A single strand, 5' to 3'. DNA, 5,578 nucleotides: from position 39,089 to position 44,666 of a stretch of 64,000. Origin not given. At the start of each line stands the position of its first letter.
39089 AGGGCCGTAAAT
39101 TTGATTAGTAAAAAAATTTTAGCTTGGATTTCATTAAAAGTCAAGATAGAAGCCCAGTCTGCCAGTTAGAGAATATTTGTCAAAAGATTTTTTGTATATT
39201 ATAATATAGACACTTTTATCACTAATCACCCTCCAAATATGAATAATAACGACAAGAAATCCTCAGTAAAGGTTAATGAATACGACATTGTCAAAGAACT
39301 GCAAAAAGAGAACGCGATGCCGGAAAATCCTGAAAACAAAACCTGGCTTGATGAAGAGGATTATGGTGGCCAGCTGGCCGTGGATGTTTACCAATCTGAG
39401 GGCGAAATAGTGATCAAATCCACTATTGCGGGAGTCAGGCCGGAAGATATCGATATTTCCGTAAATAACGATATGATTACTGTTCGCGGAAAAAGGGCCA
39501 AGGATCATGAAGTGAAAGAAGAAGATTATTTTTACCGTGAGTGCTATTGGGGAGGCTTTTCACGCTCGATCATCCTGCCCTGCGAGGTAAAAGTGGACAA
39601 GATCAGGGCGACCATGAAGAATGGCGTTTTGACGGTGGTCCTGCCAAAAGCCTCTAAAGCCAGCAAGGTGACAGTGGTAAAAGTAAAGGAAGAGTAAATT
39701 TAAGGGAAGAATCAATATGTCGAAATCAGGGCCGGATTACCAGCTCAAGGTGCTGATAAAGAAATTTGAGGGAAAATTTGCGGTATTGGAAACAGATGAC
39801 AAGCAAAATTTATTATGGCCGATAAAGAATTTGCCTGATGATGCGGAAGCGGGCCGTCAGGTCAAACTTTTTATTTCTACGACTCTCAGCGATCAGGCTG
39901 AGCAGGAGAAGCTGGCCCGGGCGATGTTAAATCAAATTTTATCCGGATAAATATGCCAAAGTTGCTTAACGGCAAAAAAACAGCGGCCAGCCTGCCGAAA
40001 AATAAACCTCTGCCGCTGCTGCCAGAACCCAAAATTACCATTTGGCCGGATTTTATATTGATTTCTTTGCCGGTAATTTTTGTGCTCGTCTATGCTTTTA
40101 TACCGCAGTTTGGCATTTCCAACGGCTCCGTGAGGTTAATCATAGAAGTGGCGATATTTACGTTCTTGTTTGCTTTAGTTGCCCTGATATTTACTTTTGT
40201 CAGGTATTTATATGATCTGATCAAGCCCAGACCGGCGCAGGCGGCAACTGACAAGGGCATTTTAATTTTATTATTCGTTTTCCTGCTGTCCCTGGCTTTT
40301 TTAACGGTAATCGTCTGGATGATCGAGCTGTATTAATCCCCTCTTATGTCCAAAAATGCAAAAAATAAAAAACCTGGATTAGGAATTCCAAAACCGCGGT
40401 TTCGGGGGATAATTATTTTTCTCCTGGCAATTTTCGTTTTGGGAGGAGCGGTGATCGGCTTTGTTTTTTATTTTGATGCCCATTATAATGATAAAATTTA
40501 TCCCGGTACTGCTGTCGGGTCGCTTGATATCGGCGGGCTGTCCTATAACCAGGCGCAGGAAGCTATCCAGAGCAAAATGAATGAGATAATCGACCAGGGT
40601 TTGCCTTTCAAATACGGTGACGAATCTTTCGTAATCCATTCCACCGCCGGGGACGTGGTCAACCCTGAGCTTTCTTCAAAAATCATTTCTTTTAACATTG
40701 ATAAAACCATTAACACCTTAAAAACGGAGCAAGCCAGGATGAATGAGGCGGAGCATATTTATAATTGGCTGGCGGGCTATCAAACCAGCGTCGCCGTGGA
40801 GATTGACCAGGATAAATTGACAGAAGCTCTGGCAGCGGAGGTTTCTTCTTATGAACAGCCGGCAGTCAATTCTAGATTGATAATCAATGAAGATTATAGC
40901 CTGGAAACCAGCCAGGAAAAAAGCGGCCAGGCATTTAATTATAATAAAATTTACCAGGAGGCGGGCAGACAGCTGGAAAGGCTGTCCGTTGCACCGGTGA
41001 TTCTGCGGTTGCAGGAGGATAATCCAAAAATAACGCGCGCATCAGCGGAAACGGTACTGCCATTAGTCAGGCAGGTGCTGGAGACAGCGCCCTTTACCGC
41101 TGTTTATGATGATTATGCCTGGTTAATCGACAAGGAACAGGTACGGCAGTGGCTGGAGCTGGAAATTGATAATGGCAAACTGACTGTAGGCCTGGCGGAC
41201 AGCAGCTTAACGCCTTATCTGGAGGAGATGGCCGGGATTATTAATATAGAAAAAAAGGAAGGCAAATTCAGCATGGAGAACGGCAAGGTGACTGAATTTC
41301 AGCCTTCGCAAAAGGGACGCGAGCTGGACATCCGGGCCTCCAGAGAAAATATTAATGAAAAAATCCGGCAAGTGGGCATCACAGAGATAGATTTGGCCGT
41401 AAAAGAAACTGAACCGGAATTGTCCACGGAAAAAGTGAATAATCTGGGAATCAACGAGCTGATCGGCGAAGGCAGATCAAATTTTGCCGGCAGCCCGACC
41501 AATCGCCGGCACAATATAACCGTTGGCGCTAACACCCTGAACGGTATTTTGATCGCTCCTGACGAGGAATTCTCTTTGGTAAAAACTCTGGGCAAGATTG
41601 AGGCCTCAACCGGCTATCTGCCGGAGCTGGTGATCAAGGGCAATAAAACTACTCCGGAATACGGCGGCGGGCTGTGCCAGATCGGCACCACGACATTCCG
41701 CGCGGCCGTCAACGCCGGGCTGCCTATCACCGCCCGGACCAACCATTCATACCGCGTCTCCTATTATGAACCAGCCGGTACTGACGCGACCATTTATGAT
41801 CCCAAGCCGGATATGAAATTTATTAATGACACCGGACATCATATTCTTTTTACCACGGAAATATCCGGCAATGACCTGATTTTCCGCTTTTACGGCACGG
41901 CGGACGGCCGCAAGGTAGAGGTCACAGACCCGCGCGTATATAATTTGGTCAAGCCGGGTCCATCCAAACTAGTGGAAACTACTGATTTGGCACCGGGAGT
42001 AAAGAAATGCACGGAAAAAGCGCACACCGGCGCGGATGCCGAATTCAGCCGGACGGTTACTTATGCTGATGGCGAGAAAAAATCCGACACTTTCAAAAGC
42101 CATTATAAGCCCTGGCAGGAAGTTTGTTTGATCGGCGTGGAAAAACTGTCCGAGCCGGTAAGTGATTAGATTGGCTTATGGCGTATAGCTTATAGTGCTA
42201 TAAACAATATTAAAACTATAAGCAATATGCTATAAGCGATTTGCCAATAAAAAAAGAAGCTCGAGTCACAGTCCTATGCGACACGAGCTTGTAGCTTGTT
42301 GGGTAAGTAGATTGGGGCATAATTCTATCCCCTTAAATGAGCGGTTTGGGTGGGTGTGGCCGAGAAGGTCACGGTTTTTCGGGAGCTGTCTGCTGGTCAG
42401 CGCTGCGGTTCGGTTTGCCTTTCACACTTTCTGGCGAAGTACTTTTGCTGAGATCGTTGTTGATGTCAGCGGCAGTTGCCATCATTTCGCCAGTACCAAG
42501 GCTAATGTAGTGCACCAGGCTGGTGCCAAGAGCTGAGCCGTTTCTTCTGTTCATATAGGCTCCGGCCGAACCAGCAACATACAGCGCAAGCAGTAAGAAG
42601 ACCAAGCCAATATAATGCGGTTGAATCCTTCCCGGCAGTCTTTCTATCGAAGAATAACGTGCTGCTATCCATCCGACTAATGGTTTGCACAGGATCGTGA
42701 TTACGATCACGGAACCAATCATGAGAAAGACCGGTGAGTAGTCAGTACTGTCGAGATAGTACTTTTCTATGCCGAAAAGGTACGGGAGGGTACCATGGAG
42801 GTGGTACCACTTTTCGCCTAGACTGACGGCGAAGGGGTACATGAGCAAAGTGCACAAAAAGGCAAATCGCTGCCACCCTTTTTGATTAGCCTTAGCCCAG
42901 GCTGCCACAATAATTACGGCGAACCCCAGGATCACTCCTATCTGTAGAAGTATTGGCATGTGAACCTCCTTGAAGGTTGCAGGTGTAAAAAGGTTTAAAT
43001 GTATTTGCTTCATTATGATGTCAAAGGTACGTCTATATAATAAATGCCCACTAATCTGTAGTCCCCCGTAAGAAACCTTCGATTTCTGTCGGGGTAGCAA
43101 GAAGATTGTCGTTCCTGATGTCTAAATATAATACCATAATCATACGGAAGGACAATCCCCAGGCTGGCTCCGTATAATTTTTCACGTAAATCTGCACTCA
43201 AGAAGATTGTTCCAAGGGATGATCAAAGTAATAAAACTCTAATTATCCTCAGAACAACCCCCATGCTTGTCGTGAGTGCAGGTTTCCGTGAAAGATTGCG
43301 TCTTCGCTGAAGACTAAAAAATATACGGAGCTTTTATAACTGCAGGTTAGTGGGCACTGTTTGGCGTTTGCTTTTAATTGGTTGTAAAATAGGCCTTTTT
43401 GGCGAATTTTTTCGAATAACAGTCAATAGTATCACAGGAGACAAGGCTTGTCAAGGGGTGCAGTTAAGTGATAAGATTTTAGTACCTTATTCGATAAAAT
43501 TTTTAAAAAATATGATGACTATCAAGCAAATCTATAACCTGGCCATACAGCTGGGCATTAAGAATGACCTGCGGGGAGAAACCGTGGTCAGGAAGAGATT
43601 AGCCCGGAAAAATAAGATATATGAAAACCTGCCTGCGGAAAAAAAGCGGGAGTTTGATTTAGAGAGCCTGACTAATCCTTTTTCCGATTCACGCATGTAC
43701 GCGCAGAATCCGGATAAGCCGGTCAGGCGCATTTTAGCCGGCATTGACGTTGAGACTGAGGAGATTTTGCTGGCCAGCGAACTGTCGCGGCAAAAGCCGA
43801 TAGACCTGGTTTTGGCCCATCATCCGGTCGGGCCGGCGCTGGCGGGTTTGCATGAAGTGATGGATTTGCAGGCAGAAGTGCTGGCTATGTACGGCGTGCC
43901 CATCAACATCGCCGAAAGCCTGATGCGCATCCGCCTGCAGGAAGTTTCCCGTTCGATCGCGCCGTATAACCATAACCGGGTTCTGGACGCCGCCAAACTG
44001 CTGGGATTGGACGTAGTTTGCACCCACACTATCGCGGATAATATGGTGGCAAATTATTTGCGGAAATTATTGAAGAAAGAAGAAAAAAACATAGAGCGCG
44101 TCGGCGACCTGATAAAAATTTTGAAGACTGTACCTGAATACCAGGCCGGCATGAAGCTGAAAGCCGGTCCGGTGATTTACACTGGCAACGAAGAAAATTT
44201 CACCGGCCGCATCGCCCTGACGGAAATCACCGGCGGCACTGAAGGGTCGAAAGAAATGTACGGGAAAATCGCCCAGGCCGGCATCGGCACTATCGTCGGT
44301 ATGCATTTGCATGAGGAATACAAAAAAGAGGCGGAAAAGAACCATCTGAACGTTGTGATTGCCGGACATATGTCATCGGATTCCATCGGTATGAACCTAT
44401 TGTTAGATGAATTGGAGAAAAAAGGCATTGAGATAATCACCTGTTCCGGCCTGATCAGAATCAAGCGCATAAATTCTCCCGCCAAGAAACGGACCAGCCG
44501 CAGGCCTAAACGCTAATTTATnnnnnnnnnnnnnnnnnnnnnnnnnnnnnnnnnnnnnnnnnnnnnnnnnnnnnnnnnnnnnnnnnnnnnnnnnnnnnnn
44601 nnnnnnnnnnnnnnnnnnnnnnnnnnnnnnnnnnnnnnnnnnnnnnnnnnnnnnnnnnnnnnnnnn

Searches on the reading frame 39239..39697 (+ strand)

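Call 72: search_protein_families(library=pfam, proteins=[window:39239-39697:+], max_evalue=0.001)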
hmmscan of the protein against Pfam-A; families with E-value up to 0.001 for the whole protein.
window:39239-39697:+ (152 aa): 3 families
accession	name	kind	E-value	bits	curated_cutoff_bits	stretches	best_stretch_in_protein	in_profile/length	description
PF00011.27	HSP20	-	2.6e-20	72.9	20.8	1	51-147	3-99/102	Hsp20/alpha crystallin family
PF17886.7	ArsA_HSP20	-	3.6e-06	26.9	22.5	1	55-134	2-62/63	HSP20-like domain found in ArsA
PF04969.22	CS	-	0.00066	21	21.3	0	50-137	5-78/78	CS domain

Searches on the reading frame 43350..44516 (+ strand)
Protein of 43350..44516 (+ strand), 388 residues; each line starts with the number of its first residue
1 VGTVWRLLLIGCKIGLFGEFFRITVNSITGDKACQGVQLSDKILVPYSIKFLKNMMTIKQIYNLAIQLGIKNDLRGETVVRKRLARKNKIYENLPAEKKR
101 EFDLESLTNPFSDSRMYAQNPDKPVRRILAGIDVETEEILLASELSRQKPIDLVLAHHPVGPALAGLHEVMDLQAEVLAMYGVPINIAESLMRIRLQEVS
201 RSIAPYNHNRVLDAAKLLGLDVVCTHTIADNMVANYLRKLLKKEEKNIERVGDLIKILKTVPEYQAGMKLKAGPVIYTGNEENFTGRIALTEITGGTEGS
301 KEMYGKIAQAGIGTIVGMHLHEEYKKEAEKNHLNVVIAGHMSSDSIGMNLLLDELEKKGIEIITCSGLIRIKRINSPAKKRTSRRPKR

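Call 95: search_protein_families(library=pfam, proteins=[window:43350-44516:+], max_evalue=0.001)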
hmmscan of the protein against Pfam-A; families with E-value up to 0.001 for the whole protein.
window:43350-44516:+ (388 aa): 1 family
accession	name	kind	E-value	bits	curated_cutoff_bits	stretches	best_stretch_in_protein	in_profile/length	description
PF01784.24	DUF34_NIF3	-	1.3e-07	32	23.4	1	218-362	91-247/256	Duf34/NIF3 (NGG1p interacting factor 3)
